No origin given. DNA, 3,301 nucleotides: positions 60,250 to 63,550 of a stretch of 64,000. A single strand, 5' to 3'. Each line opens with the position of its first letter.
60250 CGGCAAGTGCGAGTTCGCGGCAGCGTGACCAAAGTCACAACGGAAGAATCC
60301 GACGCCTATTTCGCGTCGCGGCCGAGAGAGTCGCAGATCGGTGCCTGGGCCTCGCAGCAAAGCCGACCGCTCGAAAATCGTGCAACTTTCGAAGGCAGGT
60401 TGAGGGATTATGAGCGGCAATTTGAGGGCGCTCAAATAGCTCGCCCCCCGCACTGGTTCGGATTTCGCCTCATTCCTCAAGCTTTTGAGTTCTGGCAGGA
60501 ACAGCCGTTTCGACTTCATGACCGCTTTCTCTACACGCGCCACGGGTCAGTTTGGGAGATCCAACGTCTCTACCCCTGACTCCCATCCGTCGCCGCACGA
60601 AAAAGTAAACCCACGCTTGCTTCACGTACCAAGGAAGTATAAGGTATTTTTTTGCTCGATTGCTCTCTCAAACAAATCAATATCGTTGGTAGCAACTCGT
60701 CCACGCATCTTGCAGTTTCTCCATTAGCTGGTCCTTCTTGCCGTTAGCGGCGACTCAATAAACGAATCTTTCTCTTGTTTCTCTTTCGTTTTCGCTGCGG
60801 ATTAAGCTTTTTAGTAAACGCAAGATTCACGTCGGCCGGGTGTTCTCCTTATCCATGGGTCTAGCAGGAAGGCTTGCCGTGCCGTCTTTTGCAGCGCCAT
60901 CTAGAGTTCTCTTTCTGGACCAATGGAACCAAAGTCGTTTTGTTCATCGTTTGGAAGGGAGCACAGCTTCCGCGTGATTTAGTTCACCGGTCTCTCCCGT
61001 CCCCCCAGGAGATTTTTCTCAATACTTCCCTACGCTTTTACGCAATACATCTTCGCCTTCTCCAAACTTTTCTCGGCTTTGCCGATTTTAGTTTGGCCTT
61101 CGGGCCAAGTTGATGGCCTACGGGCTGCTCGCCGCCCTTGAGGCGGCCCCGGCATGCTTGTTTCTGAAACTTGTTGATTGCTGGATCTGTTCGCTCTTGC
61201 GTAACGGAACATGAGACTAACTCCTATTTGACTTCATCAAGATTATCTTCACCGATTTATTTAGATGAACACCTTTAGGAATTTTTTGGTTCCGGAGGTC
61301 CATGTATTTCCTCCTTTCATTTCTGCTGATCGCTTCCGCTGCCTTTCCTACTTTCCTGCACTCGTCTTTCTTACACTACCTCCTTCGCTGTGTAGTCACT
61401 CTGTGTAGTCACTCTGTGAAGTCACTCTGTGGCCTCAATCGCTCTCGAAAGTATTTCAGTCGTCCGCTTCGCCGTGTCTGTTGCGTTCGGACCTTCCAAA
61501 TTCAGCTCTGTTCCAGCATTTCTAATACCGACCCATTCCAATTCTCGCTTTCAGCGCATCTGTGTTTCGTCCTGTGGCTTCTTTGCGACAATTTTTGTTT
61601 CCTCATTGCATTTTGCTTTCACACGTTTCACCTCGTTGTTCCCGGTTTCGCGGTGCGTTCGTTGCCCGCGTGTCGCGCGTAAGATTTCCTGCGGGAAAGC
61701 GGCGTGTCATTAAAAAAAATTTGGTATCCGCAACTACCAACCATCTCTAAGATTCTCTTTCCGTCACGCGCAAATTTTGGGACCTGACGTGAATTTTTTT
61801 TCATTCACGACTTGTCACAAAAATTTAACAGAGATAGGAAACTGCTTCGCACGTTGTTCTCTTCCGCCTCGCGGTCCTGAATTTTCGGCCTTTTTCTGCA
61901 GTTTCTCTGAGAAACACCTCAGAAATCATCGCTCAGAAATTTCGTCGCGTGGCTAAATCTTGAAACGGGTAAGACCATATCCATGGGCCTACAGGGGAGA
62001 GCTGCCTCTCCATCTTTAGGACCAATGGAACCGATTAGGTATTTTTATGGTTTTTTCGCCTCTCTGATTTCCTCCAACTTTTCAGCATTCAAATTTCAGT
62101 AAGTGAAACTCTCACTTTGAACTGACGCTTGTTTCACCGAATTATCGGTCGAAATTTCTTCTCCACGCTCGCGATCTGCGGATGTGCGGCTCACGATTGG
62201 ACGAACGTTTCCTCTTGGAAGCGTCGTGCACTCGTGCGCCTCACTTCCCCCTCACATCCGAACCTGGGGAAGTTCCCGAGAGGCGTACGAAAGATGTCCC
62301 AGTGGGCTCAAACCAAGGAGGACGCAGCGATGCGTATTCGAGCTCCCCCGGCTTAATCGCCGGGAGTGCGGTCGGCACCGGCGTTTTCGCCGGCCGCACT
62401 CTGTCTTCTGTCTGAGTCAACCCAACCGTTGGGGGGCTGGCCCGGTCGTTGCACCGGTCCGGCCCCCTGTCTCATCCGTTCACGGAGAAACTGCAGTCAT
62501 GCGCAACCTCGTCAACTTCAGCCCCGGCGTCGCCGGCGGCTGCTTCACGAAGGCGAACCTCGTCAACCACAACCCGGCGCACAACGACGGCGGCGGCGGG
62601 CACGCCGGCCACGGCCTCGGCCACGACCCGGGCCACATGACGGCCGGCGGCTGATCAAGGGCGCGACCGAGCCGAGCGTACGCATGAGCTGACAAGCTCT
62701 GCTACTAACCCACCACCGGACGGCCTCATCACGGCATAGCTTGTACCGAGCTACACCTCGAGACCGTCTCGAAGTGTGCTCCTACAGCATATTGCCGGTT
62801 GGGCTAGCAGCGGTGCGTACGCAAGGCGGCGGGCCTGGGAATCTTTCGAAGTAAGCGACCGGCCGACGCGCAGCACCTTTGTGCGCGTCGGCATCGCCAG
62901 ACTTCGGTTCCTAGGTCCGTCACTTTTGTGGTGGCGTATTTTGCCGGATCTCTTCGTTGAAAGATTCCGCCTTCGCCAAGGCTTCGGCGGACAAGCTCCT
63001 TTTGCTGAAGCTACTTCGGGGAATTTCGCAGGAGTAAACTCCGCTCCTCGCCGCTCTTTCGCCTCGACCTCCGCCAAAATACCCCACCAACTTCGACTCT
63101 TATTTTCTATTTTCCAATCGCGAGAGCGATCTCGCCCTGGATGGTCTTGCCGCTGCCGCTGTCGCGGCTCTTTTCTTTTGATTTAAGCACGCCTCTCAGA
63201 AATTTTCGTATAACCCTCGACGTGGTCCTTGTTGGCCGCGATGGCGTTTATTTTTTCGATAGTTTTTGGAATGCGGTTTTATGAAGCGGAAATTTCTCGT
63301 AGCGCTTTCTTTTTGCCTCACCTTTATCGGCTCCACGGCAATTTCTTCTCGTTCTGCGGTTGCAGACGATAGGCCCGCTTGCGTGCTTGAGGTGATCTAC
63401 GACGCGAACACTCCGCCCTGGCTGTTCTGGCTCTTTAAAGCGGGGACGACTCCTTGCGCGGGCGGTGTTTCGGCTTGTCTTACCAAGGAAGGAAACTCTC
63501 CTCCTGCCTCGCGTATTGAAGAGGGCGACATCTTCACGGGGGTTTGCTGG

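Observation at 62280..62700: Isolated 52-codon ORF with 100% GC3 and a His/Gly-rich product, behind a uORF and stacked GC-rich stem-loops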

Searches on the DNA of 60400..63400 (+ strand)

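Call 6: search_rna_families(source=window, start=60400, end=63400, threshold=evalue, max_evalue=10, show_alignments=3)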
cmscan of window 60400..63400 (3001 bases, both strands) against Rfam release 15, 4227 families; matches with E-value up to 10: 3.
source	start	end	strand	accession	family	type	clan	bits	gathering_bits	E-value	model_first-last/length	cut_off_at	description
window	62603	62663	+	RF04005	mir-4599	Gene; miRNA;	-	16.4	100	4.1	15-67/82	no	mir-4599 microRNA precursor family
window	62366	62396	-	RF01546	TB6Cs1H1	Gene; snRNA; snoRNA; HACA-box;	-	15.6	40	8.4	1-66/66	no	Trypanosomatid snoRNA TB6Cs1H1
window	61848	61959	-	RF02191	TCL6_1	Gene; lncRNA;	-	14.8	60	5.3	1-113/113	no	T-cell leukemia/lymphoma 6 conserved region 1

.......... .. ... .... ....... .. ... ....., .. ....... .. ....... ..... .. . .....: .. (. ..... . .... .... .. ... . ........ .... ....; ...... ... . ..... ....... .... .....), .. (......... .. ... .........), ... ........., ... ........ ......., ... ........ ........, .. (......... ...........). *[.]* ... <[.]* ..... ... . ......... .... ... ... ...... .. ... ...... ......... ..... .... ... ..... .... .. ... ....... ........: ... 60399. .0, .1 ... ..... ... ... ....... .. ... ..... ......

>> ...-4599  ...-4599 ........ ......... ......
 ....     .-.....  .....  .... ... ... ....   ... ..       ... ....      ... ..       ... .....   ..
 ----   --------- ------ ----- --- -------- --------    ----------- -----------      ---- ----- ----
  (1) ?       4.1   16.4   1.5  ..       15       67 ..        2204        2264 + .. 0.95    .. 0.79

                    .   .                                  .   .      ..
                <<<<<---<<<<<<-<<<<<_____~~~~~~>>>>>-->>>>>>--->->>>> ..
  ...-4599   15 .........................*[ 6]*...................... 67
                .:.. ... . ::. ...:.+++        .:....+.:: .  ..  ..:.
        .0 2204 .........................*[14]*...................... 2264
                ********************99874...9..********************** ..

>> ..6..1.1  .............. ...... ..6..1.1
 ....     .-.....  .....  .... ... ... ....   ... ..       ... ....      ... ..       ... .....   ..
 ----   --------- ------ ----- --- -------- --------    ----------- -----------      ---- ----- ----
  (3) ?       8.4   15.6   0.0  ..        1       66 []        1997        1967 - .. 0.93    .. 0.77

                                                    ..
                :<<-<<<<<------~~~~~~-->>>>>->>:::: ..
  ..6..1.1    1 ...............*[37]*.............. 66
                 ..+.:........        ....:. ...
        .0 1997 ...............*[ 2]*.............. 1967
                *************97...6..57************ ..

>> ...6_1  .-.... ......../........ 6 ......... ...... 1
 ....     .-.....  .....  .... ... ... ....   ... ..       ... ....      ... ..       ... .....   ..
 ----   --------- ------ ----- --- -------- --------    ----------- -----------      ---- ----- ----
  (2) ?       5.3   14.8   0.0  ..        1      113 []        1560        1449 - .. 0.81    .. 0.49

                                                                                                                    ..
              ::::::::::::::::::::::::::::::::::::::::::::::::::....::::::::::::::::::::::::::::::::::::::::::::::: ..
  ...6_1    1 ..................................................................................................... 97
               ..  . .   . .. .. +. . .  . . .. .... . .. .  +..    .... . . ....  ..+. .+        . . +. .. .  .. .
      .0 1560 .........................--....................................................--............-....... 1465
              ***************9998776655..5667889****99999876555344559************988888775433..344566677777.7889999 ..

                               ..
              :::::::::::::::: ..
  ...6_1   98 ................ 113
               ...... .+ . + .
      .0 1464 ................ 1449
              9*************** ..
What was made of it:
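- On NiCo (czcD) and other metal riboswitches (Rfam): At E <= 10 over 60400-63400 there were only three chance hits to unrelated eukaryotic families (call 6).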

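Call 18: search_dna_similar(query=window:62150-62950:+, collection=plasmids, mode=distant, max_evalue=0.01)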
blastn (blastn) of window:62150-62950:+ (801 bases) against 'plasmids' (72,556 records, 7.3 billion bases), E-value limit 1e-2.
No match.

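Call 19: search_dna_similar(query=window:62150-62950:+, collection=phages, mode=distant, max_evalue=0.01)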
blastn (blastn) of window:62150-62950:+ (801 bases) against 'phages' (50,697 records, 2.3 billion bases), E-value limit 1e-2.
No match.

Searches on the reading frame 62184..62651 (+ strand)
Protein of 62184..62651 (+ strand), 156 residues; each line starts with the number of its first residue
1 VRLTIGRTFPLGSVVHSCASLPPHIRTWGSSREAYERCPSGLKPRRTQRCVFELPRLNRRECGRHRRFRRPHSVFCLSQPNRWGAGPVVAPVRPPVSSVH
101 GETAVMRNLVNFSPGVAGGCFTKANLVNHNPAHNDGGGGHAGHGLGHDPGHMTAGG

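Call 34: search_protein_families(library=pfam, proteins=[window:62184-62651:+], max_evalue=0.1)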
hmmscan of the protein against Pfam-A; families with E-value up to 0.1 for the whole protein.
window:62184-62651:+ (156 aa): 0 families
